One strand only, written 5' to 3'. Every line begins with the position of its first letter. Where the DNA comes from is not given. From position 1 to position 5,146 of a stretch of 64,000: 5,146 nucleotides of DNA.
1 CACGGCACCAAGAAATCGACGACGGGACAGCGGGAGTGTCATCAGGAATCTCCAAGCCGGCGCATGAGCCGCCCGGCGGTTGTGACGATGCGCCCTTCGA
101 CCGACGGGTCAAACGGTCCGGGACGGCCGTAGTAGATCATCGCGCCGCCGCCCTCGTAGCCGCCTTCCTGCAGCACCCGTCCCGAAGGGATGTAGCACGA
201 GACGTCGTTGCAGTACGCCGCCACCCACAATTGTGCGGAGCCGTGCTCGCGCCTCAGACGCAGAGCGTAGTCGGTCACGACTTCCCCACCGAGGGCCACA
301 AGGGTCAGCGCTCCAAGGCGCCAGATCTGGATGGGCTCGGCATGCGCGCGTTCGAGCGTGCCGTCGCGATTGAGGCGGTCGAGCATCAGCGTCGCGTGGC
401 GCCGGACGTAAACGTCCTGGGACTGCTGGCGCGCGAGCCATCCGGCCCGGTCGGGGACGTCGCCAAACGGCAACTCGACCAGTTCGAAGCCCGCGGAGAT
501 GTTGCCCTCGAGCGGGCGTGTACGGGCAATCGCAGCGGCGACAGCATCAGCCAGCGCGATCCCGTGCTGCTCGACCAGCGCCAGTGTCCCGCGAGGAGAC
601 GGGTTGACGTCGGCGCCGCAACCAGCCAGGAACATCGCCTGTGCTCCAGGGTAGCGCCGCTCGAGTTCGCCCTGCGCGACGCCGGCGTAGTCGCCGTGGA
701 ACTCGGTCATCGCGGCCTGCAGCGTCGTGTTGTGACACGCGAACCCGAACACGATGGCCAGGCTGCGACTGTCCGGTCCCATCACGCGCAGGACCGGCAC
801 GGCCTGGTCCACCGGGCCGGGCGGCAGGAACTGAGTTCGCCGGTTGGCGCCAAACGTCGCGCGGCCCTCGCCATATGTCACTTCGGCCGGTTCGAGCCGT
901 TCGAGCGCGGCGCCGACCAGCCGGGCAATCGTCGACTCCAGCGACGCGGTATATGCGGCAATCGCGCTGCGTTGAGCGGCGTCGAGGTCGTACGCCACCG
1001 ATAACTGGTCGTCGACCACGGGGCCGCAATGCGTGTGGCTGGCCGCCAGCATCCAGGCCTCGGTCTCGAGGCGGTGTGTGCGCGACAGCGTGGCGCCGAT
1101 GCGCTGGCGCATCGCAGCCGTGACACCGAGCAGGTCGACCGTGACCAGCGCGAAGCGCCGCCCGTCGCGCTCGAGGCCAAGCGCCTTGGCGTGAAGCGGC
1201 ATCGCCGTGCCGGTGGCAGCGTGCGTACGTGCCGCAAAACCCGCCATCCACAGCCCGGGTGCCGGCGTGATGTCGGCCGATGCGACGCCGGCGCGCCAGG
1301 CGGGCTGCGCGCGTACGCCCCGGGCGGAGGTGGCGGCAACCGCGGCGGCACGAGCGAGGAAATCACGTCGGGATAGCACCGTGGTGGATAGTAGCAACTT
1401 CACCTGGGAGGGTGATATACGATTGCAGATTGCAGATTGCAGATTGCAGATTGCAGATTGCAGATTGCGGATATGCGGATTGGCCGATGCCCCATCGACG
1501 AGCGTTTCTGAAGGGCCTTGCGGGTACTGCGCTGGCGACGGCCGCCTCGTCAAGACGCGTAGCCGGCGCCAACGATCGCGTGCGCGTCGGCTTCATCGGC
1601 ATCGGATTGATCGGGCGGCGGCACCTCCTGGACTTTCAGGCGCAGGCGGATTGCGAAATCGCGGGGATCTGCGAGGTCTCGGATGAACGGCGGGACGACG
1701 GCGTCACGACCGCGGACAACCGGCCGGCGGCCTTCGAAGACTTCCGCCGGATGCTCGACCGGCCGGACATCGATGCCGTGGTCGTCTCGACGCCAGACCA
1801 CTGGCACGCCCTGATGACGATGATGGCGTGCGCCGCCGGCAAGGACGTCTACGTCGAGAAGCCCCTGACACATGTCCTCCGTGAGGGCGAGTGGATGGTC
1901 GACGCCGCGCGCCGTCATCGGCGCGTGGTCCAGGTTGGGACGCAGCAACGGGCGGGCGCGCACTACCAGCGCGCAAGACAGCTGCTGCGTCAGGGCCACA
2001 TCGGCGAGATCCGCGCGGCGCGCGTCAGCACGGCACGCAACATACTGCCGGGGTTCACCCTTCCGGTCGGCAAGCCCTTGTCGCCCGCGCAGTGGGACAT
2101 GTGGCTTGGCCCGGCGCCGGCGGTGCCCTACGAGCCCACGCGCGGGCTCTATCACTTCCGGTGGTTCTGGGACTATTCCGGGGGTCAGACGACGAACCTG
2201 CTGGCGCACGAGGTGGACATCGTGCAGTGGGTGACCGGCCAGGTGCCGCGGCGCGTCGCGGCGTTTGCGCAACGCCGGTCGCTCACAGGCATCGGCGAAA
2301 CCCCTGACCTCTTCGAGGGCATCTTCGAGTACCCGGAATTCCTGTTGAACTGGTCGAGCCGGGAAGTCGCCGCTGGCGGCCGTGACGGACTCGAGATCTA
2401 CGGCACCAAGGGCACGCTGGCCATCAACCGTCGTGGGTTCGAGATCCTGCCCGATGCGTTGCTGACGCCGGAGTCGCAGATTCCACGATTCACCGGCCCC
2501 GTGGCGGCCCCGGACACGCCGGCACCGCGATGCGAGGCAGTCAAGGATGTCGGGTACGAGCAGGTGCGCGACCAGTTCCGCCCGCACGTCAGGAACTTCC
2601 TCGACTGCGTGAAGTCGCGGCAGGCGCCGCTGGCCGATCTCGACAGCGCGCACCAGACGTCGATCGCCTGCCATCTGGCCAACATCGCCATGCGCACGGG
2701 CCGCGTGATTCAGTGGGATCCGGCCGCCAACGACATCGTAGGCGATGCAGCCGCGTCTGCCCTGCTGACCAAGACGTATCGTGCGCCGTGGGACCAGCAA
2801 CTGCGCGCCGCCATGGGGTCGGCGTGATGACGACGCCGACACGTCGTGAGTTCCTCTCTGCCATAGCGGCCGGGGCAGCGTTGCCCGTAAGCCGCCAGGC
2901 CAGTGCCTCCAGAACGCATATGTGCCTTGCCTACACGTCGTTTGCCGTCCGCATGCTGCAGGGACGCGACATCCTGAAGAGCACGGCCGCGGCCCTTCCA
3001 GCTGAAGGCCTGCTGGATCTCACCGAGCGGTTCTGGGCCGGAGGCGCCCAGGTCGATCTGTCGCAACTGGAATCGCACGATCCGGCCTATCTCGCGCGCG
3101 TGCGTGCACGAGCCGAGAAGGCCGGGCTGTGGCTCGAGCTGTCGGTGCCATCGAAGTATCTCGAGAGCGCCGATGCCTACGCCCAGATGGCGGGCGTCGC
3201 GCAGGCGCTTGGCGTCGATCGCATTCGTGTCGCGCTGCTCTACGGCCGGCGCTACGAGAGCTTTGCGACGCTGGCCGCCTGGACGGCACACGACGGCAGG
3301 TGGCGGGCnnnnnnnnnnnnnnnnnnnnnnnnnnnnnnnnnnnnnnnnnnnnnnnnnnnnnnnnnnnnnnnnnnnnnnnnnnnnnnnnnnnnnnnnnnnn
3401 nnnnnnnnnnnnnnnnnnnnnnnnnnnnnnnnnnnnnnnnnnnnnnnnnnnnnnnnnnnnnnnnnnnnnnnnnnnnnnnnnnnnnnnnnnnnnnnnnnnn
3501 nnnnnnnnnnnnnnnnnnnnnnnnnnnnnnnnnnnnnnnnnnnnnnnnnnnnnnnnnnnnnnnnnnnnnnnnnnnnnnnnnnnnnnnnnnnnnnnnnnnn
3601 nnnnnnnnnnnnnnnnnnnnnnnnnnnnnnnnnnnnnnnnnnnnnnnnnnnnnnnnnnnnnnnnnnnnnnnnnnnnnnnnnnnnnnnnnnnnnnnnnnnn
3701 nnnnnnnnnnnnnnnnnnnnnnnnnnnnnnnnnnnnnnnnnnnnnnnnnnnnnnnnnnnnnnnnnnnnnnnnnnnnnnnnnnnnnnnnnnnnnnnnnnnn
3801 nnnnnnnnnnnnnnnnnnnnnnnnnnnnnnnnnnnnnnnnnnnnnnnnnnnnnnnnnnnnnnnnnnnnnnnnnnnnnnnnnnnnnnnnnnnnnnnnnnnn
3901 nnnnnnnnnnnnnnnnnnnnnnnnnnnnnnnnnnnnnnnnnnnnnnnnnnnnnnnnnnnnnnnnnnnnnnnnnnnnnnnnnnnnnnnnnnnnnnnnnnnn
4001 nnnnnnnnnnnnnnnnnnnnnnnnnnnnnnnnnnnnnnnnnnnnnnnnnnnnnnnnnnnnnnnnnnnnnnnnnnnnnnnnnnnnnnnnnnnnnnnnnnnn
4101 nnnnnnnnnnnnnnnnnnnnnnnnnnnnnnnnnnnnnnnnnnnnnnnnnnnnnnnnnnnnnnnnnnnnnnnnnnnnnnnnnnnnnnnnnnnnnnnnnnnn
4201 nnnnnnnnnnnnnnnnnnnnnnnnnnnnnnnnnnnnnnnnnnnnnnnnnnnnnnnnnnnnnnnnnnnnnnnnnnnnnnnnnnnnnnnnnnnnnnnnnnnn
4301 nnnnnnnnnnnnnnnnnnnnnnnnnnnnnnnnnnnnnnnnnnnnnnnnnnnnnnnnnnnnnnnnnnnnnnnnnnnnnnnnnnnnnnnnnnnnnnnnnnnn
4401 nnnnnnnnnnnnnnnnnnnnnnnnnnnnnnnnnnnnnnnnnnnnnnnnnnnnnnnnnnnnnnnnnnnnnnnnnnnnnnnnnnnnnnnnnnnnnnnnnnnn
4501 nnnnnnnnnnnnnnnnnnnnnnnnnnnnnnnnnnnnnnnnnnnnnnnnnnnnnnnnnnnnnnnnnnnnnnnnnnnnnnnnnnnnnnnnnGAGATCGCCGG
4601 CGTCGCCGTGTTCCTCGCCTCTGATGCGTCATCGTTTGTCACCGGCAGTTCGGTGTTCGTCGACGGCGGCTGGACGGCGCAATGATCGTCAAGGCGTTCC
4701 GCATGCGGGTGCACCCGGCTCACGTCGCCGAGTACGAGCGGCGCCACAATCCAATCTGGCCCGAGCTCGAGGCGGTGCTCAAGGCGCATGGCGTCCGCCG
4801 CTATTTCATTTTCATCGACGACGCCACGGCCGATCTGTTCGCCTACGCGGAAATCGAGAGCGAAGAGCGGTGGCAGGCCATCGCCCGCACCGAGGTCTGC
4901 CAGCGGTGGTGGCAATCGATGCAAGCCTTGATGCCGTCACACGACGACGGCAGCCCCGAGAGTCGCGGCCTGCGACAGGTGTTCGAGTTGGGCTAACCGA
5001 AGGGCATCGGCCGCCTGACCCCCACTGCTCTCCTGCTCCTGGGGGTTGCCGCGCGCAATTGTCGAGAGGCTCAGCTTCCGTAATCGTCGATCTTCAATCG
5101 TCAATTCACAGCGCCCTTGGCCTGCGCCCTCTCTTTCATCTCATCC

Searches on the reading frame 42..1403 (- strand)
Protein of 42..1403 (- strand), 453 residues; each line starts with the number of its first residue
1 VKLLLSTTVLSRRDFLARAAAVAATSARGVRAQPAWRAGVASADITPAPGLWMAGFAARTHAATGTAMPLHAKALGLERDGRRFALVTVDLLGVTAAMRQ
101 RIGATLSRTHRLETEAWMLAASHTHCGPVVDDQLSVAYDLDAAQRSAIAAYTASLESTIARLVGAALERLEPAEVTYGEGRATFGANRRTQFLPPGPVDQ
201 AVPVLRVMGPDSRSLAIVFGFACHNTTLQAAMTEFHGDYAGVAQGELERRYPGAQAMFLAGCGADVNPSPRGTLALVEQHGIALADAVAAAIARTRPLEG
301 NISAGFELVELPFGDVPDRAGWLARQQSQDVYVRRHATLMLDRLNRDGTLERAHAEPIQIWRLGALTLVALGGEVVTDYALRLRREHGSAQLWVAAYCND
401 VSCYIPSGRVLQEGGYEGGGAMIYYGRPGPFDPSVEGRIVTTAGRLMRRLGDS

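Call 27: search_protein_families(library=pfam, proteins=[window:42-1403:-], max_evalue=0.00001)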
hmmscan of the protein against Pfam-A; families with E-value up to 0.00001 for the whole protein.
window:42-1403:- (453 aa): 1 family
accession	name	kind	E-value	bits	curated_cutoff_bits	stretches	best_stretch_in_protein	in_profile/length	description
PF04734.18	Ceramidase_alk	-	1.2e-17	64.2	32.1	1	37-254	2-233/509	Neutral/alkaline non-lysosomal ceramidase, N-terminal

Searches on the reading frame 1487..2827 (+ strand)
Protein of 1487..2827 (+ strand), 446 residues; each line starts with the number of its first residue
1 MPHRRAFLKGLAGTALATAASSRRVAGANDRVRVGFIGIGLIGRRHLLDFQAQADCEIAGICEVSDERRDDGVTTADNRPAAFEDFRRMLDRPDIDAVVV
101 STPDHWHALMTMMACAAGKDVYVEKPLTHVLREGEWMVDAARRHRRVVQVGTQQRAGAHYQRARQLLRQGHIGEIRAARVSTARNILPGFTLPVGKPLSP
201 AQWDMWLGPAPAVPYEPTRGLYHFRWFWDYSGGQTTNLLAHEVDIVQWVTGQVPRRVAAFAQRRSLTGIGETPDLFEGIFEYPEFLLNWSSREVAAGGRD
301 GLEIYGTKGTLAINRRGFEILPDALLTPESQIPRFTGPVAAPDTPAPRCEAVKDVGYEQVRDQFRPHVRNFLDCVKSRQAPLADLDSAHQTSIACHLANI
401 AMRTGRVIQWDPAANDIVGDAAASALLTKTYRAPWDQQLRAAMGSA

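Call 9: find_encoding_contigs(protein=window:1487-2827:+, flank=10000, max_places=10)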
Protein window:1487-2827:+ (446 aa): no gene with exactly this product is on record in the collection.

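Call 27: search_protein_families(library=pfam, proteins=[window:1487-2827:+], max_evalue=0.00001)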
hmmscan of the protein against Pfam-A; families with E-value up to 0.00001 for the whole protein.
window:1487-2827:+ (446 aa): 4 families
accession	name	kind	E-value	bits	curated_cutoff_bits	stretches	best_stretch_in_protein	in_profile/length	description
PF01408.29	GFO_IDH_MocA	-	3.4e-23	83.1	24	1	32-151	1-119/120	Oxidoreductase family, NAD-binding Rossmann fold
PF19051.5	GFO_IDH_MocA_C2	-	1.7e-21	77.3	23.3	2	202-252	53-103/254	Oxidoreductase family, C-terminal alpha/beta domain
PF22725.1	GFO_IDH_MocA_C3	-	1.6e-16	60.8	27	1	223-311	32-123/124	GFO/IDH/MocA C-terminal domain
PF02894.22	GFO_IDH_MocA_C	-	9.3e-08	32.6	22.9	1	225-313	31-129/218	Oxidoreductase family, C-terminal alpha/beta domain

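Call 39: find_homologous_proteins(query=window:1487-2827:+, max_evalue=1e-60)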
Query window:1487-2827:+ (446 aa): 7375 proteins with E <= 1e-60 among 8000 candidates; the best 120 are listed.
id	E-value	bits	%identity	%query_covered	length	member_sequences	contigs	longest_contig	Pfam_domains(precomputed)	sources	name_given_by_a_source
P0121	0.0e+0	1029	100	100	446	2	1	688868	PF01408.29,PF19051.6,PF22725.2,PF02894.23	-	-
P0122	2.6e-283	957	92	100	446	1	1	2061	PF01408.29,PF19051.6,PF22725.2,PF02894.23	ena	-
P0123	4.0e-283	957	92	100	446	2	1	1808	PF01408.29,PF19051.6,PF22725.2,PF02894.23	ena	-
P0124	2.3e-279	944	91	100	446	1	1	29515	PF01408.29,PF19051.6,PF22725.2,PF02894.23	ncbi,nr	ncbi:MAG: Gfo/Idh/MocA family oxidoreductase [Vicinamibacteria bacterium]|nr:Gfo/Idh/MocA family oxi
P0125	2.5e-279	944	91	100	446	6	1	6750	PF01408.29,PF19051.6,PF22725.2,PF02894.23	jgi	jgi:predicted dehydrogenase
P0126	3.4e-279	944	91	100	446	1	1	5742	PF01408.29,PF19051.6,PF22725.2,PF02894.23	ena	-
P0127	2.1e-278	941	90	100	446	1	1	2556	PF01408.29,PF19051.6,PF22725.2,PF02894.23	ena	-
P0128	9.7e-278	939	90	100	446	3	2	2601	PF01408.29,PF19051.6,PF22725.2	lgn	-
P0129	1.7e-272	922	89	100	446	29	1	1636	PF01408.29,PF19051.6,PF22725.2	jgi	jgi:predicted dehydrogenase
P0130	1.2e-271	919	88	100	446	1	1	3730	PF01408.29,PF19051.6,PF22725.2,PF02894.23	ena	-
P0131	5.0e-265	897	87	100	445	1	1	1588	PF01408.29,PF19051.6,PF22725.2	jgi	-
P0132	7.0e-254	860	83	100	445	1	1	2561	PF01408.29,PF19051.6,PF22725.2,PF02894.23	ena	-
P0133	8.4e-254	860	84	99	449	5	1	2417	PF01408.29,PF19051.6,PF22725.2,PF02894.23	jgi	jgi:predicted dehydrogenase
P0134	1.6e-252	856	82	100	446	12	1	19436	PF01408.29,PF19051.6,PF22725.2,PF02894.23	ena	-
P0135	1.4e-246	836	81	100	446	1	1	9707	PF01408.29,PF19051.6,PF22725.2,PF02894.23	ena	-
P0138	1.9e-244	829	80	100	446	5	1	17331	PF01408.29,PF19051.6,PF22725.2,PF02894.23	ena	-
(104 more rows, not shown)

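Call 40: find_encoding_contigs(protein=P0124, flank=3000, max_places=1)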
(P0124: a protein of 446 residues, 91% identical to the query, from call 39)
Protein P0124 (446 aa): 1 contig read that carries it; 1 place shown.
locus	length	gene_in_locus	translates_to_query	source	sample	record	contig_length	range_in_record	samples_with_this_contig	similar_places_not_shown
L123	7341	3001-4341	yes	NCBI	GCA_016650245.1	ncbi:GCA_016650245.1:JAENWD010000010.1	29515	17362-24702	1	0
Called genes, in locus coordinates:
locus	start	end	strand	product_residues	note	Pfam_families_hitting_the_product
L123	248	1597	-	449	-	PF00155:Aminotran_1_2 (weak), PF01041:DegT_DnrJ_EryC1, PF01053:Cys_Met_Meta_PP (weak)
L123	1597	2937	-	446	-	PF04734:Ceramidase_alk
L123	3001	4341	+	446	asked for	PF01408:GFO_IDH_MocA, PF19051:GFO_IDH_MocA_C2, PF02894:GFO_IDH_MocA_C (weak), PF22725:GFO_IDH_MocA_C3, PF19051:GFO_IDH_MocA_C2 (weak)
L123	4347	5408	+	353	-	PF01261:AP_endonuc_2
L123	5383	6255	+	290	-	PF00106:adh_short, PF23441:SDR (weak), PF08659:KR, PF13561:adh_short_C2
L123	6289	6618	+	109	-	PF05336:rhaM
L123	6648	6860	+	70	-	-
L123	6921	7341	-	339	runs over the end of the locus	PF08240:ADH_N, PF16912:Glu_dehyd_C (weak), PF01262:AlaDh_PNT_C (weak), PF00107:ADH_zinc_N, PF13602:ADH_zinc_N_2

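Call 41: find_encoding_contigs(protein=P0125, flank=3000, max_places=1)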
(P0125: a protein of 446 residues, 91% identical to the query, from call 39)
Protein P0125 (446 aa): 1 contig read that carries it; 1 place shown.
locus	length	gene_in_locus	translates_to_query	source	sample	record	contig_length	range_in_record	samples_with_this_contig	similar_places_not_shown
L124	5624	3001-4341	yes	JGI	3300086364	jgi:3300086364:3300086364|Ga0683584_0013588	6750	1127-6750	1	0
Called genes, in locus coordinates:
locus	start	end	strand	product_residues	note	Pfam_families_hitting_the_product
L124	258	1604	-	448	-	PF01041:DegT_DnrJ_EryC1, PF00155:Aminotran_1_2 (weak), PF01053:Cys_Met_Meta_PP (weak)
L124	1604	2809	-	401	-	PF04734:Ceramidase_alk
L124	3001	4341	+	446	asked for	PF01408:GFO_IDH_MocA, PF02894:GFO_IDH_MocA_C (faint), PF19051:GFO_IDH_MocA_C2, PF22725:GFO_IDH_MocA_C3, PF19051:GFO_IDH_MocA_C2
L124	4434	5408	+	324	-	PF01261:AP_endonuc_2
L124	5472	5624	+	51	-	?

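Call 42: find_encoding_contigs(protein=P0134, flank=3000, max_places=1)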
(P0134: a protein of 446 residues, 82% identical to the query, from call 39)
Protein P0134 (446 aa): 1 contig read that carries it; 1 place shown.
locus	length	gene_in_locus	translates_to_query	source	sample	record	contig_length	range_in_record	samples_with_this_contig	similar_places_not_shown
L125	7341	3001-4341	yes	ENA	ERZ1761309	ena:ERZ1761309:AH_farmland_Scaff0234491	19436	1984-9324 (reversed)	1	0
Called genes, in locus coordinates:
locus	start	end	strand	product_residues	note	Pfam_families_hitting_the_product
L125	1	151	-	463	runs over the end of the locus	PF07470:Glyco_hydro_88 (weak)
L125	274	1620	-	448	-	PF00155:Aminotran_1_2 (weak), PF01041:DegT_DnrJ_EryC1, PF01053:Cys_Met_Meta_PP (weak)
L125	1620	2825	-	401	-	PF04734:Ceramidase_alk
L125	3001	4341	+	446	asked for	PF01408:GFO_IDH_MocA, PF19051:GFO_IDH_MocA_C2, PF02894:GFO_IDH_MocA_C (weak), PF22725:GFO_IDH_MocA_C3, PF19051:GFO_IDH_MocA_C2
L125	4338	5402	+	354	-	PF01261:AP_endonuc_2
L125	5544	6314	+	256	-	PF23441:SDR (weak), PF00106:adh_short, PF08659:KR, PF13561:adh_short_C2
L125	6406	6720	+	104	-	PF05336:rhaM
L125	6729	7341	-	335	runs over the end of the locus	PF08240:ADH_N, PF16912:Glu_dehyd_C (weak), PF01262:AlaDh_PNT_C (weak), PF00107:ADH_zinc_N, PF13602:ADH_zinc_N_2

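Call 43: find_encoding_contigs(protein=P0138, flank=3000, max_places=1)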
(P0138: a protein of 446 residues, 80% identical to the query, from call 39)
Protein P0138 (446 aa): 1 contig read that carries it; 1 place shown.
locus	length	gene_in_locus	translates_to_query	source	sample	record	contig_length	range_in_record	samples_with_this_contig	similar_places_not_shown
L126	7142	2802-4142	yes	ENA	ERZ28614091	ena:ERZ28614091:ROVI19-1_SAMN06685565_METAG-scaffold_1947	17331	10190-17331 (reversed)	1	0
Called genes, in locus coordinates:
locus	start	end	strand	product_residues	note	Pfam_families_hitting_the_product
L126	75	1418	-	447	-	PF01041:DegT_DnrJ_EryC1, PF01053:Cys_Met_Meta_PP (weak)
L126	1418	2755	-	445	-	PF04734:Ceramidase_alk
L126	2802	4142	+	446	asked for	PF01408:GFO_IDH_MocA, PF22725:GFO_IDH_MocA_C3, PF19051:GFO_IDH_MocA_C2, PF02894:GFO_IDH_MocA_C, PF19051:GFO_IDH_MocA_C2 (weak)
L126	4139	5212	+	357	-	PF01261:AP_endonuc_2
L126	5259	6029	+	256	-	PF00106:adh_short, PF08659:KR, PF13561:adh_short_C2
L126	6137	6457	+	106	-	PF05336:rhaM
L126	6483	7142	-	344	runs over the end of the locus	PF08240:ADH_N, PF01262:AlaDh_PNT_C (weak), PF00107:ADH_zinc_N, PF13602:ADH_zinc_N_2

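Call 55: find_encoding_contigs(protein=P0126, flank=1500, max_places=3)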
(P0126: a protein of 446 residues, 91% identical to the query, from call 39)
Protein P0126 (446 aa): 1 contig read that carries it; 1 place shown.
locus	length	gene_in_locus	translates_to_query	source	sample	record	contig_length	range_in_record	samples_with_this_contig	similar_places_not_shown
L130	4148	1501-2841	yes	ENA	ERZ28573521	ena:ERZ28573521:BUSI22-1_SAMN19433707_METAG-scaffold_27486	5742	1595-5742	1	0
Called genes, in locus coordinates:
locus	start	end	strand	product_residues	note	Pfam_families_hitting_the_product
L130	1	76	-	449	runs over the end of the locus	PF00155:Aminotran_1_2 (weak), PF01041:DegT_DnrJ_EryC1, PF01053:Cys_Met_Meta_PP (weak)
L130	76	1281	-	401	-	PF04734:Ceramidase_alk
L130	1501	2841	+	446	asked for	PF01408:GFO_IDH_MocA, PF19051:GFO_IDH_MocA_C2, PF02894:GFO_IDH_MocA_C (weak), PF22725:GFO_IDH_MocA_C3, PF19051:GFO_IDH_MocA_C2 (weak)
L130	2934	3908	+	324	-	PF01261:AP_endonuc_2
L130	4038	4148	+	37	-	?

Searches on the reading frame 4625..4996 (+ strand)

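Call 27: search_protein_families(library=pfam, proteins=[window:4625-4996:+], max_evalue=0.00001)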
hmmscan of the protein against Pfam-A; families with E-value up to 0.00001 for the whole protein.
window:4625-4996:+ (123 aa): 1 family
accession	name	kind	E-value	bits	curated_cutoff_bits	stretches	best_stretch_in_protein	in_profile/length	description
PF05336.19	rhaM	-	2.9e-26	92.2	23.4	1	24-122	3-105/105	L-rhamnose mutarotase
